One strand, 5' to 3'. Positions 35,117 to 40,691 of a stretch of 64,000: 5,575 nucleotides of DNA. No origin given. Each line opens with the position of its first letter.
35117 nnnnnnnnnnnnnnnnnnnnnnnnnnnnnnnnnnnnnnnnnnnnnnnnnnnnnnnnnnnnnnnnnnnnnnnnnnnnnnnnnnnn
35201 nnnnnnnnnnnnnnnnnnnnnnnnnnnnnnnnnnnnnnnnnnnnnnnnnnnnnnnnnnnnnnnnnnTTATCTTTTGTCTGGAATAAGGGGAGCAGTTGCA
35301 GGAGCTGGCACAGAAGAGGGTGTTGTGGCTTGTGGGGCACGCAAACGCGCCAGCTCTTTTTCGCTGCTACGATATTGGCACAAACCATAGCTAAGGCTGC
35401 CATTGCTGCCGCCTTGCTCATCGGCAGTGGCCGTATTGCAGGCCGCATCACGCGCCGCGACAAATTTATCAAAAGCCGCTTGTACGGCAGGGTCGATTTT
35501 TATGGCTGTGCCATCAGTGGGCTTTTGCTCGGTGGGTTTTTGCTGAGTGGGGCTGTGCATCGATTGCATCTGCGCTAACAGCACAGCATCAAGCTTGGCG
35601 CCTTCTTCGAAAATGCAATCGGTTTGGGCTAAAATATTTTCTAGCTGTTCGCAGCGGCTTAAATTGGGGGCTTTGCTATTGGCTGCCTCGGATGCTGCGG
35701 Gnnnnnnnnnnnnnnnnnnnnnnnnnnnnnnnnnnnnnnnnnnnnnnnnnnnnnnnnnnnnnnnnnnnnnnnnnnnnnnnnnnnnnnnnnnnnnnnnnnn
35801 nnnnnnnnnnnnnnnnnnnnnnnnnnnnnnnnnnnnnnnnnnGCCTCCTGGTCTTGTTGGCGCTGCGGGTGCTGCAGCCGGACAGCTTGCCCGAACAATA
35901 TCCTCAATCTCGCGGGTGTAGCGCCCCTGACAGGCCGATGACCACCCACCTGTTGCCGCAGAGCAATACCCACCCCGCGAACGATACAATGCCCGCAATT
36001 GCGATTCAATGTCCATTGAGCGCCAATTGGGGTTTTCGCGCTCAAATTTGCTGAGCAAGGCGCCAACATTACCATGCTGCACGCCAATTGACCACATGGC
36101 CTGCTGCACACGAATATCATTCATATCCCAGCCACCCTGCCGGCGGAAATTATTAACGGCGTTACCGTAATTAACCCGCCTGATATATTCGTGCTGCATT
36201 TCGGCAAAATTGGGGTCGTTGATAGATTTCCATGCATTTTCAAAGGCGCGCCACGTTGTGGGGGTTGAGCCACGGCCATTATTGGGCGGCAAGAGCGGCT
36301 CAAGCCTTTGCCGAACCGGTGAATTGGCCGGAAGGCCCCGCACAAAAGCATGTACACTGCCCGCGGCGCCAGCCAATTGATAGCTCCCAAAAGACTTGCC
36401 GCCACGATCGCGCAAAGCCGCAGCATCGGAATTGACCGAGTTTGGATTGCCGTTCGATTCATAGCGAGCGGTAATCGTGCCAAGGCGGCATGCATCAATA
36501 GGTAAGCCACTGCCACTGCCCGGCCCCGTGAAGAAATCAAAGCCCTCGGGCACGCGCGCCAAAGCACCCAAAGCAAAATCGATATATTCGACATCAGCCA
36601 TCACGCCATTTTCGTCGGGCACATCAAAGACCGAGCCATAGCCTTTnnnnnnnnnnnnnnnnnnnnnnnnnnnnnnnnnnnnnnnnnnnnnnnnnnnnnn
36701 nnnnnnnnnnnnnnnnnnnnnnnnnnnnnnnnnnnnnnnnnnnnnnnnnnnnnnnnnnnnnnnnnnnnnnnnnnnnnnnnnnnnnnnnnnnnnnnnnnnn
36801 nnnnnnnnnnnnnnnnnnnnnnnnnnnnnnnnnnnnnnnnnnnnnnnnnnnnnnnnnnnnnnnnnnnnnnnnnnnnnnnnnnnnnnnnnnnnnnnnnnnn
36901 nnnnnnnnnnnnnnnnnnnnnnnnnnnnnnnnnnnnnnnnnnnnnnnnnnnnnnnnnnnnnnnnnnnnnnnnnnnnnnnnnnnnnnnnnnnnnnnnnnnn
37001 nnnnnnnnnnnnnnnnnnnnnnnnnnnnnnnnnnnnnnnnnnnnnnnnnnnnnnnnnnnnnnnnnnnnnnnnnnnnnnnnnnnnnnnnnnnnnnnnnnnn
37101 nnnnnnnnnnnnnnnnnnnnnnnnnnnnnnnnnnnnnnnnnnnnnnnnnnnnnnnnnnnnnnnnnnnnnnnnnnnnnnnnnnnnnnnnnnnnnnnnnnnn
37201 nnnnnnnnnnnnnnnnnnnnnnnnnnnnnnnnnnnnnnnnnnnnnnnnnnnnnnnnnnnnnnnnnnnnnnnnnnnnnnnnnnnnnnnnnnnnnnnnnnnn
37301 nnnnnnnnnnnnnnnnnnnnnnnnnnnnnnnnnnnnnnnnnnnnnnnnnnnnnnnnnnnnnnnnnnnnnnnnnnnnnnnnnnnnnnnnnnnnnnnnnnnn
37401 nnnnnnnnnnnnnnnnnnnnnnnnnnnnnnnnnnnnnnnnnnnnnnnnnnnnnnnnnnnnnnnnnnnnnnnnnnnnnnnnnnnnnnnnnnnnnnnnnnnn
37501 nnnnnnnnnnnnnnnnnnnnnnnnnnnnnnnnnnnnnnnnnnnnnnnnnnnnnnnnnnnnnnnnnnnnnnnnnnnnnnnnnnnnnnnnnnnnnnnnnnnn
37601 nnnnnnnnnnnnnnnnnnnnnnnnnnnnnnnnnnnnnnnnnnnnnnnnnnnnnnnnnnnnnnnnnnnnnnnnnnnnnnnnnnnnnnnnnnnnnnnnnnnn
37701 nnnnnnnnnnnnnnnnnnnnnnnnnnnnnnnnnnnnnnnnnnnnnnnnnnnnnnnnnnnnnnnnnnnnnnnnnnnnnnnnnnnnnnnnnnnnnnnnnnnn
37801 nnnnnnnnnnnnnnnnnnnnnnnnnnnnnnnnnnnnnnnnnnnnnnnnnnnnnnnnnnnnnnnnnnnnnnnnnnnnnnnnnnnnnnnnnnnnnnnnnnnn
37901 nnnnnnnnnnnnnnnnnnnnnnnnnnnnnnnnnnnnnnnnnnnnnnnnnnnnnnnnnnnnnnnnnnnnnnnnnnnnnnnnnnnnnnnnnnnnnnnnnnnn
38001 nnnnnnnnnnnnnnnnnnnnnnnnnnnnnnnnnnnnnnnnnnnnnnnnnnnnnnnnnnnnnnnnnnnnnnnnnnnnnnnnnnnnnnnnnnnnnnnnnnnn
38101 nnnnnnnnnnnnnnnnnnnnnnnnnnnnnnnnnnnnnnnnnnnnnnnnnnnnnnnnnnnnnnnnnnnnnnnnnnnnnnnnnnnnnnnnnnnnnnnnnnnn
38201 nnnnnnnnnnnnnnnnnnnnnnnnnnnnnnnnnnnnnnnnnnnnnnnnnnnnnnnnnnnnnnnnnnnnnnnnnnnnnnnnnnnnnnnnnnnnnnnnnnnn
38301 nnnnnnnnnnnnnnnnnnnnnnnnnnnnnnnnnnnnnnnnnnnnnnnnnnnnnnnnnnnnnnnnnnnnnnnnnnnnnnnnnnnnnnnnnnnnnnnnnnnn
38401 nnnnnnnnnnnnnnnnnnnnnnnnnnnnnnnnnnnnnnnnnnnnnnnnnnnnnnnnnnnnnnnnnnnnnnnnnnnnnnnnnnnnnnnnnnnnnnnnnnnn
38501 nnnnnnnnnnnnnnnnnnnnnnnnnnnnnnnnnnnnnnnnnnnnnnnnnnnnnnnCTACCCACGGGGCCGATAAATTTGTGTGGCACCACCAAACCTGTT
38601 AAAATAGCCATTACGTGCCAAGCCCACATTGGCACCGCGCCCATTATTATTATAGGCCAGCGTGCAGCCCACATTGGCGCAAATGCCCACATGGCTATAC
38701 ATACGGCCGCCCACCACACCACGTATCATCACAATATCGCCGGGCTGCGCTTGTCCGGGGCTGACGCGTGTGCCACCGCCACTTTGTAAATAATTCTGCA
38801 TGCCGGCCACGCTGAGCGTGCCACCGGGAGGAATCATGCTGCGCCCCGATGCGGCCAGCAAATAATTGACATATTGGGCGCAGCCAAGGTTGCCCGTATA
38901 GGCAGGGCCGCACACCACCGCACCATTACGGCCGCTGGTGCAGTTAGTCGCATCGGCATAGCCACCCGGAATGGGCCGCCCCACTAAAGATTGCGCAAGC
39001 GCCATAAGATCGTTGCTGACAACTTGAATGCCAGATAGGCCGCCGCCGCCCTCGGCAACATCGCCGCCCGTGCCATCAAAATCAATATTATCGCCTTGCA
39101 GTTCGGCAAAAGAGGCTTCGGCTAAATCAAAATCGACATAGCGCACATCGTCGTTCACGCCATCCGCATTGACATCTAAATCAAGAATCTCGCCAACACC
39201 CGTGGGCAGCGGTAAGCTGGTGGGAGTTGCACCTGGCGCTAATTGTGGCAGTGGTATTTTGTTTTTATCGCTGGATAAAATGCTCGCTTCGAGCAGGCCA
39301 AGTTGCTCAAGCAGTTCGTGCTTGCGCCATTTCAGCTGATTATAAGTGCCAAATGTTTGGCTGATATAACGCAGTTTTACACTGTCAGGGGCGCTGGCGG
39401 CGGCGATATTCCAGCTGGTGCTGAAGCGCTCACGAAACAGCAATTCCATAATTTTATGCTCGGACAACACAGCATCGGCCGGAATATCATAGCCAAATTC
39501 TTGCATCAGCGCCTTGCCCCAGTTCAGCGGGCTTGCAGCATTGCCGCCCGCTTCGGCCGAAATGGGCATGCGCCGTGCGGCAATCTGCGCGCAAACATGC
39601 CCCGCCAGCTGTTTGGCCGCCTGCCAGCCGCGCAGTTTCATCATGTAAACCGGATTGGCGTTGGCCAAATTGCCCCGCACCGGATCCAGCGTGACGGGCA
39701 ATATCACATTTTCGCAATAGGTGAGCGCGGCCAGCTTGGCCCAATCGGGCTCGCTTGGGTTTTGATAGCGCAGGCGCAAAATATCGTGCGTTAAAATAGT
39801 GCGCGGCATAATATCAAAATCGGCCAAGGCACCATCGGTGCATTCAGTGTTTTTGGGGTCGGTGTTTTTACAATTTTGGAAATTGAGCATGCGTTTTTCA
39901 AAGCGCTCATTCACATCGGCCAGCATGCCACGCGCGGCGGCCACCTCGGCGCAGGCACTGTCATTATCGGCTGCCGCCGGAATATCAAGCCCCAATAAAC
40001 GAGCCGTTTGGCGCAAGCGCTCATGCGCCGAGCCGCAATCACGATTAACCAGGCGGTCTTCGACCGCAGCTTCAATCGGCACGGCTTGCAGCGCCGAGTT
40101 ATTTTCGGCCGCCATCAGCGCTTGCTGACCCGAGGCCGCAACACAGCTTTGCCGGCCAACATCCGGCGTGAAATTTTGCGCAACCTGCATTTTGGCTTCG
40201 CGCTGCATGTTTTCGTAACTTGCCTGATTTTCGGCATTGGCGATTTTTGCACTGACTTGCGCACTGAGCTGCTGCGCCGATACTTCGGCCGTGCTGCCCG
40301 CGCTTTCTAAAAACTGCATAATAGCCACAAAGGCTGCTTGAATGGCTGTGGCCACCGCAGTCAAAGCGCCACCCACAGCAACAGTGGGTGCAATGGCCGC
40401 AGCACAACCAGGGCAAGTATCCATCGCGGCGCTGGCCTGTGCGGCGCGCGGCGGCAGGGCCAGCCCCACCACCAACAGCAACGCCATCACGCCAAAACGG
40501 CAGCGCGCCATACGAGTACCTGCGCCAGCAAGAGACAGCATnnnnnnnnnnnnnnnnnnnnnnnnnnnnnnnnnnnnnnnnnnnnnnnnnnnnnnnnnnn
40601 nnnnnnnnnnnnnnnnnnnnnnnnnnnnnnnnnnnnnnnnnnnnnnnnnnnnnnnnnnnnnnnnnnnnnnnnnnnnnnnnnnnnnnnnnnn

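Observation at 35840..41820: Three tandem paralogues share an N-domain of about 430 aa but end in a lysozyme-like domain, a CHAP/NlpC-P60 domain, or nothing (polymorphic-toxin architecture)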

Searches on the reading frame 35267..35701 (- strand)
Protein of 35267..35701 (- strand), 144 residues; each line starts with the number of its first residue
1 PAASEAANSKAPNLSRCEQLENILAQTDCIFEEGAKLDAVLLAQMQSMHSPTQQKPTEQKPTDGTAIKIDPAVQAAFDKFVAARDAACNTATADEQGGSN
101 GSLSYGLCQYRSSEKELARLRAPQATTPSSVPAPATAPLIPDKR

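Call 86: search_protein_families(library=pfam, proteins=[window:35267-35701:-], max_evalue=5)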
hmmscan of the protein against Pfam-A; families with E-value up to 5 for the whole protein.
window:35267-35701:- (144 aa): 3 families
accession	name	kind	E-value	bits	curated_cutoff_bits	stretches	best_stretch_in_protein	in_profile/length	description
PF23275.1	TPR_23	-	0.00041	20.7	27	1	8-98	118-205/234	ESX-1 secretion-associated protein EspA-like, TPR repeats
PF07007.17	LprI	-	0.0011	19.7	22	1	26-118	14-104/106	Lysozyme inhibitor LprI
PF07941.16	K_channel_TID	-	0.12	13.3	25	1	95-136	9-50/75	Potassium channel Kv1.4 tandem inactivation domain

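Call 104: search_dna_similar(query=window:35267-35701:-, collection=plasmids, mode=protein, max_evalue=0.01, max_rows=15)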
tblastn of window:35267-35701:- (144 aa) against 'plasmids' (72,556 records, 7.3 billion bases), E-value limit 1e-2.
No match.

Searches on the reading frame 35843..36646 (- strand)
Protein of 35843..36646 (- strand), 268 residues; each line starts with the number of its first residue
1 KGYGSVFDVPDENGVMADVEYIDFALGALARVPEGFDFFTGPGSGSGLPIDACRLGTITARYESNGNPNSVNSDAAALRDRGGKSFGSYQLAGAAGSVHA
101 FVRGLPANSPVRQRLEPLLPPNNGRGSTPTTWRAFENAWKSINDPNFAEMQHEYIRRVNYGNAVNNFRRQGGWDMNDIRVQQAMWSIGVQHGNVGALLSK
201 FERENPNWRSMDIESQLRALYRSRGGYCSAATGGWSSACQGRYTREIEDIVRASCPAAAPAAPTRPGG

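Call 68: find_homologous_proteins(query=window:35843-36646:-, max_evalue=0.001)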
Query window:35843-36646:- (268 aa): 2 proteins with E <= 0.001 among 8000 candidates.
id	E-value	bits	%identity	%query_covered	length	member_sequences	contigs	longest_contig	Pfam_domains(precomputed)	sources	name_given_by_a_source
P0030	5.8e-9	54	38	52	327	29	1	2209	PF21277.3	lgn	-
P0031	1.6e-8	53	27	79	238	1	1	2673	PF21277.3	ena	-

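Call 69: find_encoding_contigs(protein=P0030, flank=5000, max_places=6)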
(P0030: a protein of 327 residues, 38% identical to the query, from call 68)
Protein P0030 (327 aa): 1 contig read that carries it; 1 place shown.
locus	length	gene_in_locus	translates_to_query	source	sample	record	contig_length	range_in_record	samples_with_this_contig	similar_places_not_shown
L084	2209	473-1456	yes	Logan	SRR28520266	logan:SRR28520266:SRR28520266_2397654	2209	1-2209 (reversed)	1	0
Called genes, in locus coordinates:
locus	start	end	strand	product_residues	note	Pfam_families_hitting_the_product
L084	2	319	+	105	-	?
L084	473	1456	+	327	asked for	PF21277:T6SS_VgrG3-like_C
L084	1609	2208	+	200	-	?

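Call 70: find_encoding_contigs(protein=P0031, flank=5000, max_places=6)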
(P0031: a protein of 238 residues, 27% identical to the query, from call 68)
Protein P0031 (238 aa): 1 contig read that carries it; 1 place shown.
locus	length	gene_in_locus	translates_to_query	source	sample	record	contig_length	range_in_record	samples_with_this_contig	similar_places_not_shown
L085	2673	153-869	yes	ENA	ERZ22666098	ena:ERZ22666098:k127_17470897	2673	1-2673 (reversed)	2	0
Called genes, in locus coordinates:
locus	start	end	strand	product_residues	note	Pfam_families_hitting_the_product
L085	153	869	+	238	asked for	PF21277:T6SS_VgrG3-like_C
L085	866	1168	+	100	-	-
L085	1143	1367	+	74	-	-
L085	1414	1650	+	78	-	-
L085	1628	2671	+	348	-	?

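Call 103: search_dna_similar(query=window:35843-36646:-, collection=plasmids, mode=protein, max_evalue=0.001, max_rows=15)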
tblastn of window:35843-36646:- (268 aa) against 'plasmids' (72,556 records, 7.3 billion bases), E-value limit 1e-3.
Records with a match: 4; places in all: 4; records where one place covers at least 80% of the query: 0.
Best place of each record, by identity: <60% 4.
By first word of the organism name: Priestia 1; Paenibacillus 1; Ideonella 1; Rhodovastum 1.
By predicted mobility (MOB-suite, as given by PLSDB): non-mobilizable 4.
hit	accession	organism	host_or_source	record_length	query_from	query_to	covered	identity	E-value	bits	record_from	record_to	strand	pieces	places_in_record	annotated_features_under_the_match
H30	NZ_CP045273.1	Priestia megaterium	pure culture,Paper surface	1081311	55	224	63%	33.9%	2e-13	77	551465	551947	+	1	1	none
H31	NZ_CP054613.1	Paenibacillus cellulosilyticus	cell culture,soil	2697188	54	231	66%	28.9%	2e-10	68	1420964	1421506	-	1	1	none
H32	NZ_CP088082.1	Ideonella dechloratans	Cell culture,Activated sludge, ...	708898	55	192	51%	31.5%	1e-6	57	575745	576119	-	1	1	hypothetical protein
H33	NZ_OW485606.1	Rhodovastum atsumiense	-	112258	57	192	51%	31.7%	4e-4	49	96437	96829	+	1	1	hypothetical protein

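Call 105: get_annotated_region(hit=H33, flank=8000)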
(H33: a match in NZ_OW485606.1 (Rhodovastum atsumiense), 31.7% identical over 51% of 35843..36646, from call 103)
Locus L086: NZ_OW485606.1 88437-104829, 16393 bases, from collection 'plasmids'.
description: Rhodovastum atsumiense strain G2-11 plasmid RHOApe
organism: Rhodovastum atsumiense (NCBI taxid 504468)
taxonomy: Bacteria; Pseudomonadota; Alphaproteobacteria; Rhodospirillales; Acetobacteraceae; Rhodovastum; Rhodovastum atsumiense
host: -; source: -; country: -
typing (MOB-suite, as given by PLSDB): non-mobilizable
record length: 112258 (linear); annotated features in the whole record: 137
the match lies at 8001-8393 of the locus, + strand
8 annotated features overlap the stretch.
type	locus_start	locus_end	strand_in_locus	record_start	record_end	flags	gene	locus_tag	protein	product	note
CDS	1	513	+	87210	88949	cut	-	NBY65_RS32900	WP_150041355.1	phage tail sheath subtilisin-like domain-containing protein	-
CDS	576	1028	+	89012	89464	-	-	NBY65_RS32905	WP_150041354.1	hypothetical protein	-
CDS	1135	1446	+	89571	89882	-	-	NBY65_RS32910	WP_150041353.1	hypothetical protein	-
CDS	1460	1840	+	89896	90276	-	-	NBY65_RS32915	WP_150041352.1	hypothetical protein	-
CDS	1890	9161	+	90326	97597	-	-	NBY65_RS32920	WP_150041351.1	hypothetical protein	-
CDS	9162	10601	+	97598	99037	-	-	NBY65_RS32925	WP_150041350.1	hypothetical protein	-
CDS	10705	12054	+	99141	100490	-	-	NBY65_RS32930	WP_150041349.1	hypothetical protein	-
CDS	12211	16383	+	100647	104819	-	-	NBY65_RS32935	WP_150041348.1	cellulase family glycosylhydrolase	-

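Call 106: get_annotated_region(hit=H32, flank=6000)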
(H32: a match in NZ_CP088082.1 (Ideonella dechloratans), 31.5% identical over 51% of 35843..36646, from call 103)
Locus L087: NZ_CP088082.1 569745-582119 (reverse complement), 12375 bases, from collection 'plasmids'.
description: Ideonella dechloratans strain CCUG 30977 plasmid unnamed1, complete sequence
organism: Ideonella dechloratans (NCBI taxid 36863)
taxonomy: Bacteria; Pseudomonadota; Betaproteobacteria; Burkholderiales; Sphaerotilaceae; Ideonella; Ideonella dechloratans
host: -; source: Cell culture,Activated sludge, wastewater treatment plant; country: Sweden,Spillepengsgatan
typing (MOB-suite, as given by PLSDB): non-mobilizable
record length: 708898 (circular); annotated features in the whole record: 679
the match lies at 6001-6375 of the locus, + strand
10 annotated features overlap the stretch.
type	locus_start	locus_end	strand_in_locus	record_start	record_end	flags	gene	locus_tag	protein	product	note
CDS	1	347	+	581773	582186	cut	-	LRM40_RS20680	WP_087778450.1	hypothetical protein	-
CDS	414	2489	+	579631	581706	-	-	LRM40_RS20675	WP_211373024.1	hypothetical protein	-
CDS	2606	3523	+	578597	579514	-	-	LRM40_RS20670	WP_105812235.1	hypothetical protein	-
CDS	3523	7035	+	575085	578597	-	-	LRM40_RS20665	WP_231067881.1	hypothetical protein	-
CDS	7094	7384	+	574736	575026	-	-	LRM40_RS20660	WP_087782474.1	hypothetical protein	-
CDS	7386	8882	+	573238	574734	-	-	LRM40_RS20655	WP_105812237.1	hypothetical protein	-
CDS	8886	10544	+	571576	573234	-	-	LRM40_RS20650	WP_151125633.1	hypothetical protein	-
CDS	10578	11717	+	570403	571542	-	-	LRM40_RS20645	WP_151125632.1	hypothetical protein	-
CDS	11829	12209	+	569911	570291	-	-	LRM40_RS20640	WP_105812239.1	phage tail protein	-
CDS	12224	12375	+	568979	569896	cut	-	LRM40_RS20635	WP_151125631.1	hypothetical protein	-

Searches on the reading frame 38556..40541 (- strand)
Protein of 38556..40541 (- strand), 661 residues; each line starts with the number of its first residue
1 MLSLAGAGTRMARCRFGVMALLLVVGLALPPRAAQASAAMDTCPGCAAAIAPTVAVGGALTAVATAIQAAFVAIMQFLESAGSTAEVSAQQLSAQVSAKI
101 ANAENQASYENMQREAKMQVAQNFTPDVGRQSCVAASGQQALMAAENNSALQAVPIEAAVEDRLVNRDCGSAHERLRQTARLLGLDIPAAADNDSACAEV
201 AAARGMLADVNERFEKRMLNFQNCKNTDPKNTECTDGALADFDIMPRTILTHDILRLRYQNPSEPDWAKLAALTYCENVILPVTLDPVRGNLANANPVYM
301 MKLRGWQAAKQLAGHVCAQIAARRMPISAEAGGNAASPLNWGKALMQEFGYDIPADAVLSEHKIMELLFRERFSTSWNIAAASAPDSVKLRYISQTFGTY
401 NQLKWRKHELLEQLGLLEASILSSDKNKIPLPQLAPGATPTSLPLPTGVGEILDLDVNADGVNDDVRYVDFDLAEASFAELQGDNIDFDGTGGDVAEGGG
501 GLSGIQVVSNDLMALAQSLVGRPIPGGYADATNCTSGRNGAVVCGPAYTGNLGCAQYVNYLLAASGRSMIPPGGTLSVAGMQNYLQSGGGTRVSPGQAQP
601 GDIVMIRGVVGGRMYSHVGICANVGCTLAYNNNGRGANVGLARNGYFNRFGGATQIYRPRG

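Call 4: search_protein_families(library=pfam, proteins=[window:38556-40541:-], max_evalue=0.01)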
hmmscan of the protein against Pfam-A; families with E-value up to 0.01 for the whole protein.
window:38556-40541:- (661 aa): 1 family
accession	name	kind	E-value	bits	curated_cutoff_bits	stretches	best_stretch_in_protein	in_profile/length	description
PF05257.22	CHAP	-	0.00085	20.2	26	1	553-624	10-69/81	CHAP domain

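Call 5: search_protein_families(library=ncbifam, proteins=[window:38556-40541:-], max_evalue=0.01)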
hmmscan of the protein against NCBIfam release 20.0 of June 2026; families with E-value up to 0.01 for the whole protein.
window:38556-40541:- (661 aa): 0 families

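Call 17: search_solved_structures(query=window:38556-40541:-, max_evalue=1, show_alignments=2)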
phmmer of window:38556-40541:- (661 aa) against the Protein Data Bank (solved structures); distinct sequences matched with E-value up to 1: 1.
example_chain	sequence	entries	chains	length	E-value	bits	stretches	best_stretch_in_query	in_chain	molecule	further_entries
8wgh_N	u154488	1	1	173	0.69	11.7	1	4-103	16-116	Photosystem I reaction center subunit N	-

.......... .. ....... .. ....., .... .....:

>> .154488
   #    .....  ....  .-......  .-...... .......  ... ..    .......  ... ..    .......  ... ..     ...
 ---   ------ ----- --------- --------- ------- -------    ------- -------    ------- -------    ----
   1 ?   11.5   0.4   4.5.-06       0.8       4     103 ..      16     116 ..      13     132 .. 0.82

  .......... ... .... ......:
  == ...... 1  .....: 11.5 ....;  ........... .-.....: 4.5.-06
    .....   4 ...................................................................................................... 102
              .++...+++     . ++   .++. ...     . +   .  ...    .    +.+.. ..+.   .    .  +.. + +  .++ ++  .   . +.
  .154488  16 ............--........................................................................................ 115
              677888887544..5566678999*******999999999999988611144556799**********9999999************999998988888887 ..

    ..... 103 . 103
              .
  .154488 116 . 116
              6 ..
